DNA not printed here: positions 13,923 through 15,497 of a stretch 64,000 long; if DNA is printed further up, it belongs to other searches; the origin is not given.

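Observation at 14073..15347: Phage-encoded GroEL-derived protein missing the ATP-binding N-terminal segment and the C-terminal equatorial segment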

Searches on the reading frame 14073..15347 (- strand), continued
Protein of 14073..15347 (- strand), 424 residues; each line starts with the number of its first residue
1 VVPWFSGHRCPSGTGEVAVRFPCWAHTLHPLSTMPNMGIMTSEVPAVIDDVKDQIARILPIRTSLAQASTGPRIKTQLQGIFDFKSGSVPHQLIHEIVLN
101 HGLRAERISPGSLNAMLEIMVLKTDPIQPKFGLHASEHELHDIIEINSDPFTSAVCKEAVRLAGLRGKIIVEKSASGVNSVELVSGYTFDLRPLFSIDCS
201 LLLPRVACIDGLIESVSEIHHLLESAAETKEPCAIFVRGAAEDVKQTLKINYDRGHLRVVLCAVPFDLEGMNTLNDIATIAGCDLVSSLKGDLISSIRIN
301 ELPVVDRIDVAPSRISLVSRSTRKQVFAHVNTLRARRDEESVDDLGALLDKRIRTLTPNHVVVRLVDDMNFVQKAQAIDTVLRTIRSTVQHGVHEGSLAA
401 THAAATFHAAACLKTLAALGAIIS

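Call 20: predict_structure(alignment_id=A1)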
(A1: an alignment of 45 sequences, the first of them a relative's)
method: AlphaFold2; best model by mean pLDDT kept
length: 391 residues; sequences in the alignment: 45
mean_pLDDT: 90.6   pTM: 0.75
mean pLDDT of the five models: 90.6, 89.6, 89.2, 88.8, 88.0
residues with pLDDT >= 90: 274; 70-90: 105; 50-70: 10; < 50: 2
segments of 3 or more residues with pLDDT < 50: none
pLDDT, mean of each block of 10 residues (from residue 1): 68 92 90 84 85 89 95 93 89 72 89 92 93 86 92 91 96 97 95 96 97 97 96 93 96 87 94 95 93 94 93 89 86 90 92 91 89 94 81 55
secondary structure, 60 per line:
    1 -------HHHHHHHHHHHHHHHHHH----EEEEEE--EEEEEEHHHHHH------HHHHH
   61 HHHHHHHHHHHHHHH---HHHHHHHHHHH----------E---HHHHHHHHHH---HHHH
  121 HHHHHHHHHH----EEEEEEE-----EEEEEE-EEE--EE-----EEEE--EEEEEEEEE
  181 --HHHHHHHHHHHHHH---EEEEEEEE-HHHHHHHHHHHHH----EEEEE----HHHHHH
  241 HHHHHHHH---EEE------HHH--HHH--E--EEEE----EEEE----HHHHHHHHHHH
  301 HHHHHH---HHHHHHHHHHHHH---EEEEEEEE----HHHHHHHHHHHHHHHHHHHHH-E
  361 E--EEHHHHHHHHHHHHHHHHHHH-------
elements in order: H8-25 E30-35 E38-43 H44-49 H56-75 H79-89 H104-113 H117-130 E135-141 E147-152 E154-156 E166-169 E172-180 H183-196 E200-207 H209-221 E226-230 H235-248 E252-254 E274-277 E282-285 H290-306 H310-322 E326-333 H338-358 H366-384

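Call 22: search_protein_representatives(alignment_id=A1)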
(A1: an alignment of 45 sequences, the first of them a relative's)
Query: 45 sequences, 407 profile positions. Proteins with E-value up to 0.001 (for the whole library): 3646; up to 1e-10: 1401; up to 1e-30: 670. The best 150 are listed.
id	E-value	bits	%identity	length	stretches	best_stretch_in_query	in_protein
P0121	5.7e-160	549.0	-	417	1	30-405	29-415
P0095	9.2e-158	541.8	-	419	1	2-406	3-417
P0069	6.9e-152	522.4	-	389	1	25-406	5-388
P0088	4.0e-151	519.9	-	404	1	6-406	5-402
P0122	8.0e-149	512.3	-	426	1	3-406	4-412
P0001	1.2e-148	511.7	-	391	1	6-405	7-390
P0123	2.9e-144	497.3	-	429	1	1-406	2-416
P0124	6.1e-144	496.3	-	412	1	2-406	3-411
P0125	2.7e-143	494.1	-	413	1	3-406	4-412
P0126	1.4e-142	491.7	-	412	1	2-405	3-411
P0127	1.3e-141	488.6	-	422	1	3-406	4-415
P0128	1.1e-140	485.6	-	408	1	4-406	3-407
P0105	9.9e-140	482.4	-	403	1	14-406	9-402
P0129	1.4e-139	481.9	-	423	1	3-406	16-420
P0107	2.1e-139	481.3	-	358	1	46-405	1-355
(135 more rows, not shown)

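Call 23: fold_search(model_id=the predicted structure, library=pdb)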
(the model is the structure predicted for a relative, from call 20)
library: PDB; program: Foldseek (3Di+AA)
matches with E <= 10: 1224; with E <= 0.001: 396
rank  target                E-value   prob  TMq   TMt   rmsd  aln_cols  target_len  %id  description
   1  1ss8_A                8.6e-24  1.00  0.48  0.39  10.0       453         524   16  GroEL (released 2005-03-01)
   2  2eu1_A                8.6e-23  1.00  0.48  0.39   9.9       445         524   16  Crystal structure of the chaperonin GroEL-E461K (released 2006-08-29)
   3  6kfv_A                9.1e-23  1.00  0.48  0.37  10.6       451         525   16  GroEL from Xanthomonas oryzae pv. oryzae (released 2020-07-08)
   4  9c0d_A                1.7e-22  1.00  0.53  0.43   9.7       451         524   16  E.Faecium GroEL (released 2024-08-07)
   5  1mnf_A                2.0e-22  1.00  0.50  0.41   9.5       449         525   17  Domain motions in GroEL upon binding of an oligopeptide (released 2003-10-07)
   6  7v9r_G                2.4e-22  1.00  0.54  0.43   9.0       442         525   14  Crystal Structure of the heptameric EcHsp60 (released 2022-08-31)
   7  7v9r_B                2.6e-22  1.00  0.54  0.44   9.6       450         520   14  Crystal Structure of the heptameric EcHsp60 (released 2022-08-31)
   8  5opw_A                4.4e-22  1.00  0.47  0.38  10.4       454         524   16  Crystal structure of the GroEL mutant A109C (released 2018-01-10)
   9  7v9r_E                4.7e-22  1.00  0.52  0.43   9.1       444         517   14  Crystal Structure of the heptameric EcHsp60 (released 2022-08-31)
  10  4wsc_A                5.2e-22  1.00  0.47  0.38  10.3       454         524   17  Crystal structure of a GroELK105A mutant (released 2015-11-11)
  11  1kp8_A                6.2e-22  1.00  0.49  0.40   9.9       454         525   16  Structural Basis for GroEL-assisted Protein Folding from the Crystal Structure of (GroEL-KMgATP)14 at 2.0 A Resolution (released 2003-03-25)
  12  2yey_A                6.9e-22  1.00  0.48  0.39  10.5       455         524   15  Crystal structure of the allosteric-defective chaperonin GroEL E434K mutant (released 2011-05-18)
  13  5da8_a                6.9e-22  1.00  0.50  0.41  10.2       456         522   15  Crystal structure of chaperonin GroEL from (released 2015-10-14)
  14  4v43_1                7.7e-22  1.00  0.48  0.39  10.1       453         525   16  Structural and mechanistic basis for allostery in the bacterial chaperonin GroEL (released 2014-07-09)
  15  1oel_A                8.1e-22  1.00  0.48  0.39  10.2       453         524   16  CONFORMATIONAL VARIABILITY IN THE REFINED STRUCTURE OF THE CHAPERONIN GROEL AT 2.8 ANGSTROM RESOLUTION (released 1996-04-03)
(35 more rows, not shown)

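Call 24: list_cluster_members(proteins=[P0001, P0019, P0041, P0065, P0084, P0101])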
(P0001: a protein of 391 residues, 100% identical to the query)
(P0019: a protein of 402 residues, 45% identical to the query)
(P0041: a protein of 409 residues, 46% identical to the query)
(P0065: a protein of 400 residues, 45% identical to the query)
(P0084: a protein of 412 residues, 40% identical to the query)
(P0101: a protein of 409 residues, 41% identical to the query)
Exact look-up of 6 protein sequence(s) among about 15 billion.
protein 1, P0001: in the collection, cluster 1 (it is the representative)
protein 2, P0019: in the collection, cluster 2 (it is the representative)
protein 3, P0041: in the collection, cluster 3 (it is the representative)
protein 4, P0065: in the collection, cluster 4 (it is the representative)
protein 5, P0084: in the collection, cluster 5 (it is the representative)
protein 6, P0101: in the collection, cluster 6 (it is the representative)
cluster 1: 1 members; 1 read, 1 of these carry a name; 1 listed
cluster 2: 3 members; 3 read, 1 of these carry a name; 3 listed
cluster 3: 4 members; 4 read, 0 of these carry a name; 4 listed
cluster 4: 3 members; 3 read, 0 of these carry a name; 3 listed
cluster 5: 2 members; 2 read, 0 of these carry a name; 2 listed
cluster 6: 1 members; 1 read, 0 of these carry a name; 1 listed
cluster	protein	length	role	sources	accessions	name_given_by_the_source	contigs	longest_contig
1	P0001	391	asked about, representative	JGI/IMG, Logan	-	chaperonin GroEL (HSP60 family)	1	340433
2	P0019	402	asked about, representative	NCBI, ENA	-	-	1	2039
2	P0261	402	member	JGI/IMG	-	hypothetical protein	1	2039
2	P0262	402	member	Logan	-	-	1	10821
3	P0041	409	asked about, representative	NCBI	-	-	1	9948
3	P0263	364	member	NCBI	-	-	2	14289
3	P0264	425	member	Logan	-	-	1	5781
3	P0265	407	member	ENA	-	-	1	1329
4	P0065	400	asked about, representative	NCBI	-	-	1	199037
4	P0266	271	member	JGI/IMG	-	-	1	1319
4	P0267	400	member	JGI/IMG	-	-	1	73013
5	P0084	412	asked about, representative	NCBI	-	-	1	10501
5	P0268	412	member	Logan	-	-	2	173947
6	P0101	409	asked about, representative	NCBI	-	-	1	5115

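Call 30: find_related_loci(query=A1, collection=genome_contigs, flank=8000)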
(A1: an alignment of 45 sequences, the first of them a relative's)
Query A1 (391 aa) in genome_contigs; peptide patterns used: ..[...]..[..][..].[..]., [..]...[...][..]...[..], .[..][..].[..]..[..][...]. (x = any residue, [..] = any of these).
167 stretches matched a pattern, but none encodes a relative of the query by tblastn (E <= 1e-3).

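Call 31: find_related_loci(query=A1, collection=viral_contigs, flank=6000)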
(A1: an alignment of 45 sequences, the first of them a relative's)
Query A1 (391 aa) in viral_contigs; peptide patterns used: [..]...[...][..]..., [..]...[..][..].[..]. (x = any residue, [..] = any of these).
183 stretches matched a pattern; 59 encode a relative of the query (tblastn E <= 1e-3); 59 distinct loci.
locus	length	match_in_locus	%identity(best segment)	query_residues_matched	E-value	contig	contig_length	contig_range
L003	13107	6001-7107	48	32-391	3e-107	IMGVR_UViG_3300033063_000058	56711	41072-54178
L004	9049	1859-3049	46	4-390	5e-107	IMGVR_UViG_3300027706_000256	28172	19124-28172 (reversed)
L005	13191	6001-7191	46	4-390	5e-107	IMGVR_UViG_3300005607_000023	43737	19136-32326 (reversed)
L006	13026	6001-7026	49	57-390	9e-106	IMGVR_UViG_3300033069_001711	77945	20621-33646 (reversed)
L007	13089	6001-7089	49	39-390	1e-104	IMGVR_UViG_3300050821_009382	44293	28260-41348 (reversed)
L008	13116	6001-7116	46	31-391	1e-103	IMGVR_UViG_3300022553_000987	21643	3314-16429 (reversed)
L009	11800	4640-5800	47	18-391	2e-102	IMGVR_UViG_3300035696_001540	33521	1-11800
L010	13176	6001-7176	44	8-390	5e-102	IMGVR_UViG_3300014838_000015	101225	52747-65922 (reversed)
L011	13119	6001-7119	47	29-387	5e-102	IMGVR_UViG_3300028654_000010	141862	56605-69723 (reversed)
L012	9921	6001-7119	47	29-387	5e-102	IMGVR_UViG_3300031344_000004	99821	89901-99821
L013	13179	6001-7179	45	8-390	6e-101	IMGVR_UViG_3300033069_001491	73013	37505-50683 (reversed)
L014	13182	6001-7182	43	18-391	2e-100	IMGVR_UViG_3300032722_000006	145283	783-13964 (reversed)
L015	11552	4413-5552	43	30-391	2e-94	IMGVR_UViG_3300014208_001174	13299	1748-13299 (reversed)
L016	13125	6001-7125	41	32-390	4e-88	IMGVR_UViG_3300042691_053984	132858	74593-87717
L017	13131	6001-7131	42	28-390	1e-86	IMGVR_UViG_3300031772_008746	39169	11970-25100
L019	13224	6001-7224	40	7-390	2e-83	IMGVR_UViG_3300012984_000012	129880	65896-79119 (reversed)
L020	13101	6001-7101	39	38-390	6e-78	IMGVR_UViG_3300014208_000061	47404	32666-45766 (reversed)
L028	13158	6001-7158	33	6-390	3e-62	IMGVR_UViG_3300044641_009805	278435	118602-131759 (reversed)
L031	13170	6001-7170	31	10-390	2e-58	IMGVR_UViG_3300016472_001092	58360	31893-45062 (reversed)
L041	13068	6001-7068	35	45-391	2e-48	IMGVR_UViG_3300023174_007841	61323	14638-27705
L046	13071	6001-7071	31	15-369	6e-55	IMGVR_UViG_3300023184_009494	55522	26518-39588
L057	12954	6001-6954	28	38-345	1e-27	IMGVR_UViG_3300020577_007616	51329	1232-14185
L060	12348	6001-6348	38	173-293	2e-18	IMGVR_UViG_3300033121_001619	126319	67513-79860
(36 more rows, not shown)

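Call 50: search_dna_similar(query=P0001, collection=phages, mode=protein, max_evalue=1, max_rows=40)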
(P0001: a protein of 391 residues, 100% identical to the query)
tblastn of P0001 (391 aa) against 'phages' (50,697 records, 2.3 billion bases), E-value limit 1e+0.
Records with a match: 7; places in all: 7; records where one place covers at least 80% of the query: 0.
Best place of each record, by identity: <60% 7.
By first word of the organism name: Flavobacterium 4; Cellulophaga 2; Maribacter 1.
By host as written in the record: Flavobacterium sp. LMO8 4; Cellulophaga baltica #14 2; Maribacter halichondriae 1.
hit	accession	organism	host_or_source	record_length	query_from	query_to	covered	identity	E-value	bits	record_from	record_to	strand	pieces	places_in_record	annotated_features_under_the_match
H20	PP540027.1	Maribacter phage Panino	Maribacter halichondriae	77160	111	363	65%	22.4%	2e-2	43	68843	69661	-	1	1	chaperonin groEL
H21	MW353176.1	Flavobacterium phage vB_FspM_immuto_3-5A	Flavobacterium sp. LMO8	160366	114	258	37%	29.9%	4e-6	55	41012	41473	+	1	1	chaperonin GroEL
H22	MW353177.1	Flavobacterium phage vB_FspM_immuto_13-6C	Flavobacterium sp. LMO8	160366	114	258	37%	29.9%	4e-6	55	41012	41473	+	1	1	chaperonin GroEL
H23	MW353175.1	Flavobacterium phage vB_FspM_immuto_2-6A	Flavobacterium sp. LMO8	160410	114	258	37%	29.9%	4e-6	55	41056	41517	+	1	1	chaperonin GroEL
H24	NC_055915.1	Flavobacterium phage vB_FspM_immuto_2-6A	Flavobacterium sp. LMO8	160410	114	258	37%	29.9%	4e-6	55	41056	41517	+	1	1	chaperonin groEL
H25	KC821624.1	Cellulophaga phage phi14:2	Cellulophaga baltica #14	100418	110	255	37%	25.2%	5e-3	45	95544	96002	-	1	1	chaperonin GroEL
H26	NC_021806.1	Cellulophaga phage phi14:2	Cellulophaga baltica #14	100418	110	255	37%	25.2%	5e-3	45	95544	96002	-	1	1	g105: chaperonin groEL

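Call 56: search_protein_families(library=ncbifam, proteins=[P0001], max_evalue=0.1)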
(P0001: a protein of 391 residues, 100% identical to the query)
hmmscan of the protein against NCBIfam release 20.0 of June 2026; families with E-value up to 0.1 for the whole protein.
P0001 (391 aa): 7 families
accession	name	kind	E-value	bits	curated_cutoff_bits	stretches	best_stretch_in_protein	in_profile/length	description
NF009488.0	PRK12850.1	subfamily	1.7e-14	53.2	475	1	112-367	151-418/544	chaperonin GroEL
NF009487.0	PRK12849.1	subfamily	7.9e-14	50.8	352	1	114-367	152-418/543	chaperonin GroEL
NF000592.1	PRK00013.1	subfamily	1.8e-13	49.8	397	1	111-371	148-421/524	chaperonin GroEL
NF009489.0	PRK12851.1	subfamily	4.5e-13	48.4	464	1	111-373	150-425/541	chaperonin GroEL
TIGR02348.1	GroEL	equivalog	3.4e-12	45.6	582.1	1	113-375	150-425/526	chaperonin GroEL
NF010704.0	PRK14104.1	subfamily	1.8e-08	33.1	1041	1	111-368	150-419/546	chaperonin GroEL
NF038369.1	GroEL3_Chlamy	exception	3.6e-08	32.5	600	1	115-367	147-402/506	variant chaperonin GroEL3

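Call 57: fold_search(model_id=the predicted structure, library=viral)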
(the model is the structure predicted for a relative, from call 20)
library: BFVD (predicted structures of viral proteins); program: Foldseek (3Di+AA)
matches with E <= 10: 362; with E <= 0.001: 10
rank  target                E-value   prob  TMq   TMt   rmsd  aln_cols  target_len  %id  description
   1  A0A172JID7            3.9e-21  1.00  0.57  0.43   9.1       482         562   13  Chaperonin GroEL [Bacillus phage AR9]
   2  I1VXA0                1.6e-20  1.00  0.63  0.49   9.4       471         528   13  (no name in the UniProt tables at hand)
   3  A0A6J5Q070            3.0e-19  1.00  0.50  0.38  10.4       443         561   12  GroL Chaperonin GroEL (HSP60 family) [uncultured Caudovirales phage]
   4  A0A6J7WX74            7.1e-19  1.00  0.60  0.46   8.4       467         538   11  GroL Chaperonin GroEL (HSP60 family) [uncultured Caudovirales phage]
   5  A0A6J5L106            7.5e-19  1.00  0.51  0.37  11.5       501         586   12  GroL Chaperonin GroEL (HSP60 family) [uncultured Caudovirales phage]
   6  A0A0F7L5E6            1.7e-18  1.00  0.57  0.46   8.1       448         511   11  Chaperonin GroEL [uncultured marine virus]
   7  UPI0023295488         1.6e-17  1.00  0.66  0.52   8.0       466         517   11  (no name look-up for this kind of identifier)
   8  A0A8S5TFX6            2.4e-16  1.00  0.51  0.36  10.6       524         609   10  Heat shock protein 60 [Myoviridae sp. ctIty1]
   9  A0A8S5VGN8            2.8e-09  1.00  0.45  0.27  13.5       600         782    9  T-complex protein 1 subunit theta [Myoviridae sp. ctkfK18]
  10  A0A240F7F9            5.7e-09  1.00  0.37  0.33  12.4       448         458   10  Thermosome (Fragment) [uncultured virus]
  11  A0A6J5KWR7            3.3e-02  0.93  0.15  0.13   5.2        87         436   15  Glycosyltransferase 2-like [uncultured Caudovirales phage]
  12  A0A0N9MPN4            4.1e-02  0.25  0.16  0.18  18.6       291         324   11  (no name in the UniProt tables at hand)
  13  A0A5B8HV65            4.1e-02  0.12  0.16  0.07  17.5       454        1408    7  Uncharacterized protein [Mimiviridae sp. ChoanoV1]
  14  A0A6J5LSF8            7.9e-02  0.23  0.15  0.20  18.1       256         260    7  Glycosyltransferase 2-like [uncultured Caudovirales phage]
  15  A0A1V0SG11            1.0e-01  0.08  0.15  0.12  25.9       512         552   10  FtsJ-like methyltransferase [Hokovirus HKV1]
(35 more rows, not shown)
